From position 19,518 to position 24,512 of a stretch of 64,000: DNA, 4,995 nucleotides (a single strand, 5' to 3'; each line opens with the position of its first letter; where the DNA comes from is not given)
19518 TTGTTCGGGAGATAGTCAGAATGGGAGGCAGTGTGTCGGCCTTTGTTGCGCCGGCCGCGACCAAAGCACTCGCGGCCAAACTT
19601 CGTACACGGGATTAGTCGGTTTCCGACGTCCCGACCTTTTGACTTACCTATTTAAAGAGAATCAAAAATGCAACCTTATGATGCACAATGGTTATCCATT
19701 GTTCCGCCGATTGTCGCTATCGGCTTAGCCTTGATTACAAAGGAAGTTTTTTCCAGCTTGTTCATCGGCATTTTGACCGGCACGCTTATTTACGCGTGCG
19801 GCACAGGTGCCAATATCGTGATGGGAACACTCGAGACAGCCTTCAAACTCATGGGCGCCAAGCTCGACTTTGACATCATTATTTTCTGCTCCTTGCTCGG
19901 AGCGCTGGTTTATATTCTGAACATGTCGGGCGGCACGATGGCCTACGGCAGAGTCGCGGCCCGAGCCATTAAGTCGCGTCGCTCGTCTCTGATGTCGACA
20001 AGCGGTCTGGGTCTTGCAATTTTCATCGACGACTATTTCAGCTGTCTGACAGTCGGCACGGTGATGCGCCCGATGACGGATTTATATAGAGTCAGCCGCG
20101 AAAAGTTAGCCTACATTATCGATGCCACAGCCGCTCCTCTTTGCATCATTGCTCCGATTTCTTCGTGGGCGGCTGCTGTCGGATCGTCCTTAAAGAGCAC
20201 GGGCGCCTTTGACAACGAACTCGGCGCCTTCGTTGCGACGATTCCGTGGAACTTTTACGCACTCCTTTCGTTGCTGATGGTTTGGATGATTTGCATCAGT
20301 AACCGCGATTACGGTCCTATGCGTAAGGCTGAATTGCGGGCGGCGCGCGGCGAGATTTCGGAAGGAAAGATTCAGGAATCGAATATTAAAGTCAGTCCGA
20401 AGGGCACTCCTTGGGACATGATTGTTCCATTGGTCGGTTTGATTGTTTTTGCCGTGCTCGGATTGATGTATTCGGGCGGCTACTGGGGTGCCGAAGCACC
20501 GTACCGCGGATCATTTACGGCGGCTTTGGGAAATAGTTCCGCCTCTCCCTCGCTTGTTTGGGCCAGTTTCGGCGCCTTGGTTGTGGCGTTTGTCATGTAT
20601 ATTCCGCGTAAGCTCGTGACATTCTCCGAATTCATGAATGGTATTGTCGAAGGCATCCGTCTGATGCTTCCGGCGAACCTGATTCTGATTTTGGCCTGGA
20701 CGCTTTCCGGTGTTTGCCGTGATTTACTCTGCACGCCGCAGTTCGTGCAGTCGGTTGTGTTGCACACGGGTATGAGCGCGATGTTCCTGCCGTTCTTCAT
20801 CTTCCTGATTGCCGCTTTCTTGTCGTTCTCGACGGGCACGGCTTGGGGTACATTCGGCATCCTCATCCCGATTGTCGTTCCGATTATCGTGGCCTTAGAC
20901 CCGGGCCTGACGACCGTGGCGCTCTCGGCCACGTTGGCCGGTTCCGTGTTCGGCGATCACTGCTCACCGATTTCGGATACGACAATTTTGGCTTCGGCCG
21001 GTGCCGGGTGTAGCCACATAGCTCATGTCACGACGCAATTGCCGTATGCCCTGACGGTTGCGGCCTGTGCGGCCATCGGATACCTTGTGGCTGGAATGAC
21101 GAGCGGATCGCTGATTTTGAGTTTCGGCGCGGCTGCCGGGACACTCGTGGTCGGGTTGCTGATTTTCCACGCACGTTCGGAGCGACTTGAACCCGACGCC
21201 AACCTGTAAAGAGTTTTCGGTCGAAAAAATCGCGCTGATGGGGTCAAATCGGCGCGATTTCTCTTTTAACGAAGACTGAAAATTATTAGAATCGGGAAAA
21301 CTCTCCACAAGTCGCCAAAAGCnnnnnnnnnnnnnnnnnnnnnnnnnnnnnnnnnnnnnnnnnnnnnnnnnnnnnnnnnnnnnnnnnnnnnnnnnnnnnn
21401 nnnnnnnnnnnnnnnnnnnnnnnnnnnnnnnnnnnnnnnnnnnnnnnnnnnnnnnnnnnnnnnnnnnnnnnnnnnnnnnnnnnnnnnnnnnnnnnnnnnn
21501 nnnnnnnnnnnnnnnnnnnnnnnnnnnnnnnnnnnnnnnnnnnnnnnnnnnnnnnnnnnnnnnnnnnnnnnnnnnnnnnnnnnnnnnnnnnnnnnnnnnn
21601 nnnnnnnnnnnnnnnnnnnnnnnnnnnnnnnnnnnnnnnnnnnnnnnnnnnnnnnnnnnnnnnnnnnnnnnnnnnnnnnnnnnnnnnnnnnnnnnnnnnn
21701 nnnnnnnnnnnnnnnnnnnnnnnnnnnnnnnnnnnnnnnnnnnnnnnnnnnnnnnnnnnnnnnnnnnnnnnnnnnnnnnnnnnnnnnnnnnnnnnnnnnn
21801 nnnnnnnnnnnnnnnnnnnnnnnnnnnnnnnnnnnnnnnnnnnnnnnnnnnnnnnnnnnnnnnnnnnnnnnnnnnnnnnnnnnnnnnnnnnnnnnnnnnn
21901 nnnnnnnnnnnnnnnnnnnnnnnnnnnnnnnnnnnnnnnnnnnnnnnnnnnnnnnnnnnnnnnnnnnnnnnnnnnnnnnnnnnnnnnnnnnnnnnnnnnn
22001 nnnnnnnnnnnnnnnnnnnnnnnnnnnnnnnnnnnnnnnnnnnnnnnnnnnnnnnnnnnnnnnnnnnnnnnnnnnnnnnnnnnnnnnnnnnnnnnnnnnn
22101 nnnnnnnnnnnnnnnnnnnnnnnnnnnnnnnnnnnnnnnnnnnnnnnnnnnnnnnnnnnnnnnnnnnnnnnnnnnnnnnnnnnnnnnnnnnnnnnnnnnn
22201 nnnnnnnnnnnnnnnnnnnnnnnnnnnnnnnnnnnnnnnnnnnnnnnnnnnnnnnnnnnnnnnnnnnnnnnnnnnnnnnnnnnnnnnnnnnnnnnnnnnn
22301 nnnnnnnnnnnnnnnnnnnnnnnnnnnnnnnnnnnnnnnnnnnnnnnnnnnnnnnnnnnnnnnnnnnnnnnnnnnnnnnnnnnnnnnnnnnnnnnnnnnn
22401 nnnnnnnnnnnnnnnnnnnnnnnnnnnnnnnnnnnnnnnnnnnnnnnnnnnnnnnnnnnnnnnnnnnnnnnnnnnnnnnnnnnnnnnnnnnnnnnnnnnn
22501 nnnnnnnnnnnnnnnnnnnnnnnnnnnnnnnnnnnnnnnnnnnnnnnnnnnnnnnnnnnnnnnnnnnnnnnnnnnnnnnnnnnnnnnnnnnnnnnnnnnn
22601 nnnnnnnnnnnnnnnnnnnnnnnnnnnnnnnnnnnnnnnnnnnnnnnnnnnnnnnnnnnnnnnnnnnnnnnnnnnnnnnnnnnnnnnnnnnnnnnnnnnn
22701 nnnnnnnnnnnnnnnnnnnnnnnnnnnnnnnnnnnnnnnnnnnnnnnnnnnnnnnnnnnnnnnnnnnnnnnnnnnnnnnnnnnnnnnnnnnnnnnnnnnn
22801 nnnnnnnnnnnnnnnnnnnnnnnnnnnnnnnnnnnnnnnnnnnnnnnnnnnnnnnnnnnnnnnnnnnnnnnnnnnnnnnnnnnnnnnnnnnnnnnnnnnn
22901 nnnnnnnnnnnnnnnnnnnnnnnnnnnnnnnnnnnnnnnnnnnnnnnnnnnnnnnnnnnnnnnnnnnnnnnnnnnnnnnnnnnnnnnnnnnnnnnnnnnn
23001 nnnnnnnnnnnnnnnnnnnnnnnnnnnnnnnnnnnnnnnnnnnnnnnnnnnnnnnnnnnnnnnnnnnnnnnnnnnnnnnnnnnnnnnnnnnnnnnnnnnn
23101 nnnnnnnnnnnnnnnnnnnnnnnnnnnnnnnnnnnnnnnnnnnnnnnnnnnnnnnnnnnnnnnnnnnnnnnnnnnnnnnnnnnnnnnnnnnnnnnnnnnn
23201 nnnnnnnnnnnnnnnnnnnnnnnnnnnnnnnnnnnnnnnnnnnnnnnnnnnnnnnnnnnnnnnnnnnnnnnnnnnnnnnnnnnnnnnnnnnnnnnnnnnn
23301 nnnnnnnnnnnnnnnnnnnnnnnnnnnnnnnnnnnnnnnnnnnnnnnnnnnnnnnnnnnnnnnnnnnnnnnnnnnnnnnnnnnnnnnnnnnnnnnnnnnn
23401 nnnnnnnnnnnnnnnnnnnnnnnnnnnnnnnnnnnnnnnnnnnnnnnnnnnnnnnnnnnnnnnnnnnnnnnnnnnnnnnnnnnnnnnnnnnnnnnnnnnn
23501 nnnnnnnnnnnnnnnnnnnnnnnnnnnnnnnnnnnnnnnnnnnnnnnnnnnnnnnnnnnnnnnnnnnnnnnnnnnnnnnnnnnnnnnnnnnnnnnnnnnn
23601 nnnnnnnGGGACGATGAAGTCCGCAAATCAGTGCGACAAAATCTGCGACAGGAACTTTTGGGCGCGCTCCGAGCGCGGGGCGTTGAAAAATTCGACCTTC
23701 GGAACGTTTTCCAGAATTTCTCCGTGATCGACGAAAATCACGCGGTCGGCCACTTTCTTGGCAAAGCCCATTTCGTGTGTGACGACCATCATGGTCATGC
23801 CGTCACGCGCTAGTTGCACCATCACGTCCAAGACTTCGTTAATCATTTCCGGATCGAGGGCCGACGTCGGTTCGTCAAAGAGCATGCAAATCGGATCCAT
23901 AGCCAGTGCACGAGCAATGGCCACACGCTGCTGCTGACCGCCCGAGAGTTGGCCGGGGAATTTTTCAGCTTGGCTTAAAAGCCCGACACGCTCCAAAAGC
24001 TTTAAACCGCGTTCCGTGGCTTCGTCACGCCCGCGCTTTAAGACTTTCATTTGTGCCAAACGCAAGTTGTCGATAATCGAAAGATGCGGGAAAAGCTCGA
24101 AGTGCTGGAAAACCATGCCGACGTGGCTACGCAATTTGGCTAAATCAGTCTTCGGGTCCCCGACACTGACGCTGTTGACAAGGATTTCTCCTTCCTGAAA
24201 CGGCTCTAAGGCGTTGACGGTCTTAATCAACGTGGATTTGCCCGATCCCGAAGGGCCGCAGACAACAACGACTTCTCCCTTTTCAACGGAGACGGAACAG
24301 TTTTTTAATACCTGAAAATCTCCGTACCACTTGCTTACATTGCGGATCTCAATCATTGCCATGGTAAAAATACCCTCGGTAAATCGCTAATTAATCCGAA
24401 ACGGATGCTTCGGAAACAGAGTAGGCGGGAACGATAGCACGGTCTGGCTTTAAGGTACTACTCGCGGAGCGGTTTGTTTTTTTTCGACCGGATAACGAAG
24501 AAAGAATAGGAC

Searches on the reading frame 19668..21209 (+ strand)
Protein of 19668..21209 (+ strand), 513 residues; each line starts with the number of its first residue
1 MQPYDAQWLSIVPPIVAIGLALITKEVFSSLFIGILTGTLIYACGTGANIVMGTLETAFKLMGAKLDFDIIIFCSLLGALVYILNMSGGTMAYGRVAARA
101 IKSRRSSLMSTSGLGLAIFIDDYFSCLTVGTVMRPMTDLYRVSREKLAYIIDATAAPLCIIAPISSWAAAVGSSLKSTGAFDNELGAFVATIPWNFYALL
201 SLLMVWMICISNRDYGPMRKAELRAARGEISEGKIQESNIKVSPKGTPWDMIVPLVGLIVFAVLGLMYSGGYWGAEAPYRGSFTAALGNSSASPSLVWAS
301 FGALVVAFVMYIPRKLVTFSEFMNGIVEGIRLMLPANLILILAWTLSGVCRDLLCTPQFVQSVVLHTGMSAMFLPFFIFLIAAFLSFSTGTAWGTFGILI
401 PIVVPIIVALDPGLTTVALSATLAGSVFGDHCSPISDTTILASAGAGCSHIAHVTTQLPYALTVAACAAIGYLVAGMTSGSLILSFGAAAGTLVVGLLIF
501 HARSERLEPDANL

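Call 8: search_protein_families(library=pfam, proteins=[window:19668-21209:+])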
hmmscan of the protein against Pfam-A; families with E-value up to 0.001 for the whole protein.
window:19668-21209:+ (513 aa): 1 family
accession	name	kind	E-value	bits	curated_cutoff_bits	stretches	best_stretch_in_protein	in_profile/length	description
PF03553.21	Na_H_antiporter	-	2.7e-54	184.9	23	1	185-477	33-303/303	Na+/H+ antiporter family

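Call 35: search_protein_families(library=ncbifam, proteins=[window:19668-21209:+])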
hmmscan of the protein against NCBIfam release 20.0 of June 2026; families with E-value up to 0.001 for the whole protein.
window:19668-21209:+ (513 aa): 3 families
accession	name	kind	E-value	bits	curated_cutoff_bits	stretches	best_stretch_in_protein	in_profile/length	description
NF000013.1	tet_NaH_anti_35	exception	2.1e-63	214.7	750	1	158-499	1-354/369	tetracycline efflux Na+/H+ antiporter family transporter Tet(35)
TIGR00931.1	antiport_nhaC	equivalog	6.6e-13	48.2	370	1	309-479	41-209/454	Na+/H+ antiporter NhaC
NF052307.1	ArgOrthExpArcD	equivalog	1.8e-07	30.4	650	1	315-480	64-226/469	arginine/ornithine antiporter ArcD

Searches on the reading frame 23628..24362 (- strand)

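Call 8: search_protein_families(library=pfam, proteins=[window:23628-24362:-])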
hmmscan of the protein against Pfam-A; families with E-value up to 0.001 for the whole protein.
window:23628-24362:- (244 aa): 9 families
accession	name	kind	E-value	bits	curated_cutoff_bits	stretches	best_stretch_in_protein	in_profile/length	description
PF00005.33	ABC_tran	-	3.1e-34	118.9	25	1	19-167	1-137/137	ABC transporter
PF02463.25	SMC_N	-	2.3e-08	34.2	40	1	29-210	24-210/220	RecF/RecN/SMC N terminal domain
PF13304.12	AAA_21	-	4.8e-08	33.9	27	1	138-197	237-299/304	AAA domain, putative AbiEii toxin, Type IV TA system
PF03215.21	Rad17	-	7e-06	26.5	23.8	1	19-127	35-142/186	Rad17 P-loop domain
PF13555.12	AAA_29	-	0.00012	22.2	27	1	23-51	16-44/61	P-loop containing region of AAA domain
PF13401.12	AAA_22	-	0.00025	21.8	27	1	30-56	6-32/130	AAA domain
PF03193.22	RsgA_GTPase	-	0.00034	20.9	30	1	28-53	105-130/174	RsgA GTPase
PF25201.1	nSTAND6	-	0.00046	20.7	27.7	1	13-61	2-50/148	Novel STAND NTPase 6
PF13191.12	AAA_16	-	0.00057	20.9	32.6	0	28-53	23-49/167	AAA ATPase domain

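Call 35: search_protein_families(library=ncbifam, proteins=[window:23628-24362:-])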
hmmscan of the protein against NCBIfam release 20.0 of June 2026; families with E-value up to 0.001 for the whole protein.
window:23628-24362:- (244 aa): 191 families (the best 25 are shown)
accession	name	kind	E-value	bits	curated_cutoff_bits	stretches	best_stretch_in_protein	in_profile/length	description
NF007027.0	PRK09493.1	equivalog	6.5e-91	304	379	1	3-240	1-238/240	glutamine ABC transporter ATP-binding protein GlnQ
TIGR03005.1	ectoine_ehuA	equivalog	4.6e-83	278.3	345.4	1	4-242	1-251/252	ectoine/hydroxyectoine ABC transporter ATP-binding protein EhuA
NF008428.0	PRK11264.1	equivalog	5e-79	265.1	406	1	1-242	1-248/250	L-cystine ABC transporter ATP-binding protein TcyN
NF007908.0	PRK10619.1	equivalog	3.2e-71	239.5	466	1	5-241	7-255/257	histidine ABC transporter ATP-binding protein HisP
NF008338.0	PRK11124.1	equivalog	3.6e-71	239.5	369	1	4-239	3-241/242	arginine ABC transporter ATP-binding protein ArtP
TIGR00972.1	3a0107s01c2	equivalog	1e-66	224.8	343.2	1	4-240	2-245/248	phosphate ABC transporter ATP-binding protein PstB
TIGR02315.1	ABC_phnC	equivalog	1.8e-57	194.6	266.1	1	3-217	1-225/243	phosphonate ABC transporter ATP-binding protein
TIGR03265.1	PhnT2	equivalog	4.8e-57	193.8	457.7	1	2-239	3-236/353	putative 2-aminoethylphosphonate ABC transporter ATP-binding protein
TIGR02673.1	FtsE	equivalog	1.4e-55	188.3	264.85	1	3-214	1-213/214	cell division ATP-binding protein FtsE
TIGR02314.1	ABC_MetN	equivalog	3.9e-54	184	499.7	1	3-241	1-244/343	methionine ABC transporter ATP-binding protein MetN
TIGR00968.1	3a0106s01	subfamily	1.8e-53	181.5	342.75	1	4-240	1-233/237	sulfate ABC transporter ATP-binding protein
TIGR02982.1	heterocyst_DevA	subfamily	3.7e-52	177.1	295.8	1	4-216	2-219/220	ABC exporter ATP-binding subunit, DevA family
TIGR01186.1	proV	subfamily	2.2e-50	171.8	326.6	1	17-240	7-232/363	betaine/proline/choline family ABC transporter ATP-binding protein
NF008105.0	PRK10851.1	equivalog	3.4e-49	167.5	502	1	4-240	3-239/362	sulfate/thiosulfate ABC transporter ATP-binding protein CysA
NF006987.0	PRK09452.1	equivalog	1.3e-48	165.6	482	1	2-240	16-250/378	spermidine/putrescine ABC transporter ATP-binding protein PotA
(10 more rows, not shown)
